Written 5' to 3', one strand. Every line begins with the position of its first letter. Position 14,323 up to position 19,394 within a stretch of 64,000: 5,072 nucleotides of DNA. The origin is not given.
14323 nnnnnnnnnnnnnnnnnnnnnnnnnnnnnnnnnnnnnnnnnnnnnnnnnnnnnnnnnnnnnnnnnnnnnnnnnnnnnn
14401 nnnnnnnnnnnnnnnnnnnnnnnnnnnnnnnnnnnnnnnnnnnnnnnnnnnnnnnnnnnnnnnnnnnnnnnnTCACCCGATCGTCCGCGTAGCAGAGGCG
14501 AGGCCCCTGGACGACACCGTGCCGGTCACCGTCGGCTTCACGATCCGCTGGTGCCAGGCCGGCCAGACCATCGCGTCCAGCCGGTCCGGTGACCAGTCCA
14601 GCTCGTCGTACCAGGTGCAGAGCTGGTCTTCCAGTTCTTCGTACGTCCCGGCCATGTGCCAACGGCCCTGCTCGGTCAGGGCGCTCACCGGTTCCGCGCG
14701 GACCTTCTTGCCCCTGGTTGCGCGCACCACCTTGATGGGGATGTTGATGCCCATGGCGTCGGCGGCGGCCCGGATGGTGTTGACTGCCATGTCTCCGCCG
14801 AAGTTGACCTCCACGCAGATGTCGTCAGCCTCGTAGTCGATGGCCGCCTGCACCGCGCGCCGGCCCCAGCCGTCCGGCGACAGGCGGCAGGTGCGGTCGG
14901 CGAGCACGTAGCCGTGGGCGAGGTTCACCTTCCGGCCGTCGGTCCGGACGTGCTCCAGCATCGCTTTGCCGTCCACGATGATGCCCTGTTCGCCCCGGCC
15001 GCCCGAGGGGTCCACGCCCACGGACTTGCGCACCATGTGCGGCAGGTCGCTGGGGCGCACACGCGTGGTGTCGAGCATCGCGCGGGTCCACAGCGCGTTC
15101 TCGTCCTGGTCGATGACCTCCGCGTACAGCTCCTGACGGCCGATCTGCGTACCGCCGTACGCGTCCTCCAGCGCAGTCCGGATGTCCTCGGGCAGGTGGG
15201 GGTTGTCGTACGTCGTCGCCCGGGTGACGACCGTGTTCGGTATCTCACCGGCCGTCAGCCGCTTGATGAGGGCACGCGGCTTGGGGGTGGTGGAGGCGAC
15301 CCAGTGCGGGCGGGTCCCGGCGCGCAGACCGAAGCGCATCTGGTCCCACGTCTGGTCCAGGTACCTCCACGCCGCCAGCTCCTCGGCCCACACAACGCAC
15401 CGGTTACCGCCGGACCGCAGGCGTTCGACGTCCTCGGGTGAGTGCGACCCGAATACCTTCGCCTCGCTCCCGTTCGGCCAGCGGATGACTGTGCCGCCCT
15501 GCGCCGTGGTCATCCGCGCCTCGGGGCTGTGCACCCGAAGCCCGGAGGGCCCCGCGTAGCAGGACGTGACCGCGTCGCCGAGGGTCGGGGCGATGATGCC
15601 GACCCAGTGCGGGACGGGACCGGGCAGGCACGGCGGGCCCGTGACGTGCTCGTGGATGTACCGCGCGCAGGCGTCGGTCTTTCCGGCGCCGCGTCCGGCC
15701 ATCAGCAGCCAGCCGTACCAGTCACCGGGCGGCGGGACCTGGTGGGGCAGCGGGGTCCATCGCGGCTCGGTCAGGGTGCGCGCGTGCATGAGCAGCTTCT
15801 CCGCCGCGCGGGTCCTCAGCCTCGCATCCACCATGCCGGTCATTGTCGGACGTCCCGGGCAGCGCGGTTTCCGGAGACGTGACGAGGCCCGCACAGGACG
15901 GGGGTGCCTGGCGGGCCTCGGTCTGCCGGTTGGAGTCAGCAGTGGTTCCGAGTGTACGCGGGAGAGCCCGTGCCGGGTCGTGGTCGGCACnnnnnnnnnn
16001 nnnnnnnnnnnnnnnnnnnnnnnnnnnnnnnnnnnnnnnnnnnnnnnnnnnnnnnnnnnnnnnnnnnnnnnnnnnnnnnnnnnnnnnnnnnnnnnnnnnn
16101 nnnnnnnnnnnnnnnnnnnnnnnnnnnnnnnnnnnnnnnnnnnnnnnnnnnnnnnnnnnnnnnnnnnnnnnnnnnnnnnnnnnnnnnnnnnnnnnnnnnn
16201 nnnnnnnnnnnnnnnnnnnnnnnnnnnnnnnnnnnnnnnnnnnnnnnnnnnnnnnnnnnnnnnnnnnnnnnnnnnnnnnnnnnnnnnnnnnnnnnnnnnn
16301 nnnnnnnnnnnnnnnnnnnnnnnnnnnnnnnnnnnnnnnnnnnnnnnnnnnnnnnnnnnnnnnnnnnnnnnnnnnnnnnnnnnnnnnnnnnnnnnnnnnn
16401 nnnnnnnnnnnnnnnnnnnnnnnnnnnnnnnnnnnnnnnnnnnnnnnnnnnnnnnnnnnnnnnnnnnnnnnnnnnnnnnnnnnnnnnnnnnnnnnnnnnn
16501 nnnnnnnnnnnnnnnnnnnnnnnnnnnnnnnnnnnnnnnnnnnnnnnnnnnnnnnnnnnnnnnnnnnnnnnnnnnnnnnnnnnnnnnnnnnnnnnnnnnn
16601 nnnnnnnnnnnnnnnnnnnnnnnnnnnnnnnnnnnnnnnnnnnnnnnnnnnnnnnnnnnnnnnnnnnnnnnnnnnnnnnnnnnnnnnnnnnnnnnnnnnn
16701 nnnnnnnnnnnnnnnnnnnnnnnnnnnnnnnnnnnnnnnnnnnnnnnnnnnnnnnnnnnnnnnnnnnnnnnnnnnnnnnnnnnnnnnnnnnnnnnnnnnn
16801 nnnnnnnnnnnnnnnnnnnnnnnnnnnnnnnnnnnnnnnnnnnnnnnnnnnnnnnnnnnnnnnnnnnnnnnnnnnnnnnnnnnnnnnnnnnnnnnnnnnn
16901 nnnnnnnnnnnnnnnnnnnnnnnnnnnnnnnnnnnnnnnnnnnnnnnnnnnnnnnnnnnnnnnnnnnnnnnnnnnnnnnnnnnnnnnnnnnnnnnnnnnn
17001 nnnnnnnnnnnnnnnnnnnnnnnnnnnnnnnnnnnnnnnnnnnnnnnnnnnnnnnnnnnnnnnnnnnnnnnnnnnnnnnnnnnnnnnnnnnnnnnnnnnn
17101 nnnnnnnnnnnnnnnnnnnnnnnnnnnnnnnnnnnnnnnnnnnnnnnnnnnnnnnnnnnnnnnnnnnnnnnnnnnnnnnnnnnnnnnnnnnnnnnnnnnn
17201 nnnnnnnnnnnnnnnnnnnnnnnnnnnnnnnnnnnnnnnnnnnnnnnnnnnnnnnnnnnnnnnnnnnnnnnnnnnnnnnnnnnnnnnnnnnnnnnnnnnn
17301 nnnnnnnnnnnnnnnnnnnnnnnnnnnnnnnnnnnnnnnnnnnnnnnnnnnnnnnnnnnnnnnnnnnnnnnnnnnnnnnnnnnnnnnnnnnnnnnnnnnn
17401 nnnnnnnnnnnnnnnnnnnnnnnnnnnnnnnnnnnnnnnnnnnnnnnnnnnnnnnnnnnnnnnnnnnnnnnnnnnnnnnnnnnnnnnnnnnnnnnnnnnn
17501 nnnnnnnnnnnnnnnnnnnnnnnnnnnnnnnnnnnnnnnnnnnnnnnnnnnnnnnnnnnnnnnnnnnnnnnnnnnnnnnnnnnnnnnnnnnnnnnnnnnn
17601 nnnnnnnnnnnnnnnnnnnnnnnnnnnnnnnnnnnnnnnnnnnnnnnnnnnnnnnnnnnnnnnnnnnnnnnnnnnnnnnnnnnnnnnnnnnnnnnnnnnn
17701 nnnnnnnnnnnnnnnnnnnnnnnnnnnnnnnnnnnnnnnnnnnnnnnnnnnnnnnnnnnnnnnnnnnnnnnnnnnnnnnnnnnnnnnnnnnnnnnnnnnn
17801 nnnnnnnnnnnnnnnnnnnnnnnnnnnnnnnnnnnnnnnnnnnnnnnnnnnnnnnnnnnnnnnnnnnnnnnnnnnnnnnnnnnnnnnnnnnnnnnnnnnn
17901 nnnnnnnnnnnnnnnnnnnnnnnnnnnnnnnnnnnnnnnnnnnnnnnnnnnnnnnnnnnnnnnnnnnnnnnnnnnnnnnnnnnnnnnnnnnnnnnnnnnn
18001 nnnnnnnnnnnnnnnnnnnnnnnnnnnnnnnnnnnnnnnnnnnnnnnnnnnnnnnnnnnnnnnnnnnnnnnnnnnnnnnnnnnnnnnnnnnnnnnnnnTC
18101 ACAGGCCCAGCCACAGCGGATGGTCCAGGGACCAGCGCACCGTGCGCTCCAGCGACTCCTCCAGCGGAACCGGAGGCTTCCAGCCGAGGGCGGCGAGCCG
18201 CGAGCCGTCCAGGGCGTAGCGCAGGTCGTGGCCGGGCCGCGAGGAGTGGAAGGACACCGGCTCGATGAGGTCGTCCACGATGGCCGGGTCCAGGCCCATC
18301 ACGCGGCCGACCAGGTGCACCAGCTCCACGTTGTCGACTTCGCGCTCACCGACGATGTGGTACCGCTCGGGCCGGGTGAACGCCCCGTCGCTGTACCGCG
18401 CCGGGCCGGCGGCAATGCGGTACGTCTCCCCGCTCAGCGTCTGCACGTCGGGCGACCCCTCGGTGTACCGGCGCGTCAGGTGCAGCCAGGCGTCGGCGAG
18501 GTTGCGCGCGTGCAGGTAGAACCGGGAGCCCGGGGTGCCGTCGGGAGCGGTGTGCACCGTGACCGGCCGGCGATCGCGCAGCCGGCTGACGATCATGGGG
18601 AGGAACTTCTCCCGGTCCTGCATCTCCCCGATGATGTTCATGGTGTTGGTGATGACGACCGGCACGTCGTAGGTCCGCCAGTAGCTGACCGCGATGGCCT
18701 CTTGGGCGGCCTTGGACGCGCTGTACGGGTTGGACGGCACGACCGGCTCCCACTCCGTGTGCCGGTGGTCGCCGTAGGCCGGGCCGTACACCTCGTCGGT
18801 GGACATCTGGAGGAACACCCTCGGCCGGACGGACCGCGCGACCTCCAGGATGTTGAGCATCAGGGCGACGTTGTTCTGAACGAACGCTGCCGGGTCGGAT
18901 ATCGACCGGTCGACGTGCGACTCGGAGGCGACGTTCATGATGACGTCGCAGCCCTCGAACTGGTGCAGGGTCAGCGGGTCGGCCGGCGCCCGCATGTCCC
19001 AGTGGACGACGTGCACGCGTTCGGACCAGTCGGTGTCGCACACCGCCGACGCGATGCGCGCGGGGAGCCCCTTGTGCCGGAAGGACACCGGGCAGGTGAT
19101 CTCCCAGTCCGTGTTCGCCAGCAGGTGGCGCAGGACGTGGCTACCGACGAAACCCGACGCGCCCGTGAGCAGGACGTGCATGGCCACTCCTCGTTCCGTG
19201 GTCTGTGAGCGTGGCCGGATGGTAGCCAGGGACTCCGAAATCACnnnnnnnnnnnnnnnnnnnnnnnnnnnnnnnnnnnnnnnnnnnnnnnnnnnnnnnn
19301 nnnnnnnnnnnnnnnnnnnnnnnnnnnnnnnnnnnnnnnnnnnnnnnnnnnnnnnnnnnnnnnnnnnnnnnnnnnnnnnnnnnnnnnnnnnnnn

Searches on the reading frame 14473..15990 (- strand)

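Call 16: search_protein_families(library=phrogs, proteins=[window:14473-15990:-], max_evalue=0.001)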
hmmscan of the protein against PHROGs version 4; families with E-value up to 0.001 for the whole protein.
window:14473-15990:- (505 aa): 3 families
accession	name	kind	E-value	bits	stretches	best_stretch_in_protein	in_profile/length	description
phrog_2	-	head and packaging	5.6e-22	79.3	1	76-485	262-596/807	terminase large subunit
phrog_979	-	head and packaging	7.6e-14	52.3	1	252-476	365-594/642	terminase large subunit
phrog_38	-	head and packaging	4.8e-13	49.7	1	296-476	523-698/760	terminase large subunit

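Call 17: search_protein_families(library=pfam, proteins=[window:14473-15990:-], max_evalue=0.001)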
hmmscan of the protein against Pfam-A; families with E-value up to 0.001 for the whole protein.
window:14473-15990:- (505 aa): 2 families
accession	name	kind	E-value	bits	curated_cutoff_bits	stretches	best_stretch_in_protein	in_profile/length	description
PF03237.21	Terminase_6N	-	1.4e-18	67.8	22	1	96-306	2-213/215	Terminase large subunit, T4likevirus-type, N-terminal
PF17289.8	Terminase_6C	-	2.6e-10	40.9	22.6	1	361-476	27-150/155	Terminase RNaseH-like domain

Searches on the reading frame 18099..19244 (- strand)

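Call 16: search_protein_families(library=phrogs, proteins=[window:18099-19244:-], max_evalue=0.001)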
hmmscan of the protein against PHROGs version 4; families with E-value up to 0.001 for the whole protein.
window:18099-19244:- (381 aa): 1 family
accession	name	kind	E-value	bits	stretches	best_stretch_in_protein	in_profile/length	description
phrog_540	-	DNA, RNA and nucleotide metabolism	1.6e-75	255.9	1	12-378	283-600/715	nucleotide-sugar epimerase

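Call 17: search_protein_families(library=pfam, proteins=[window:18099-19244:-], max_evalue=0.001)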
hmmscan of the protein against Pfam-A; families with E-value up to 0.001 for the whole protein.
window:18099-19244:- (381 aa): 7 families
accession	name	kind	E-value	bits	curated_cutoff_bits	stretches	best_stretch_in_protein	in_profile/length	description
PF01370.27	Epimerase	-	4.8e-45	154.3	20.9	1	24-265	1-233/240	NAD dependent epimerase/dehydratase family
PF16363.11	GDP_Man_Dehyd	-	3.5e-39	135.6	27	1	25-367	1-331/332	GDP-mannose 4,6 dehydratase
PF04321.23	RmlD_sub_bind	-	3.1e-13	49.9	27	1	22-266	1-206/287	RmlD substrate binding domain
PF07993.18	NAD_binding_4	-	1e-12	48.2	20.1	1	26-207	1-210/258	Male sterility protein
PF02719.21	Polysacc_synt_2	-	8.5e-06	25.6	20.2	1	24-155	1-134/293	Polysaccharide biosynthesis protein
PF01073.25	3Beta_HSD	-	1.1e-05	25.1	22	1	26-184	2-156/280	3-beta hydroxysteroid dehydrogenase/isomerase family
PF13460.12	NAD_binding_10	-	1.6e-05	25.3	27.2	1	28-184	1-131/184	NAD(P)H-binding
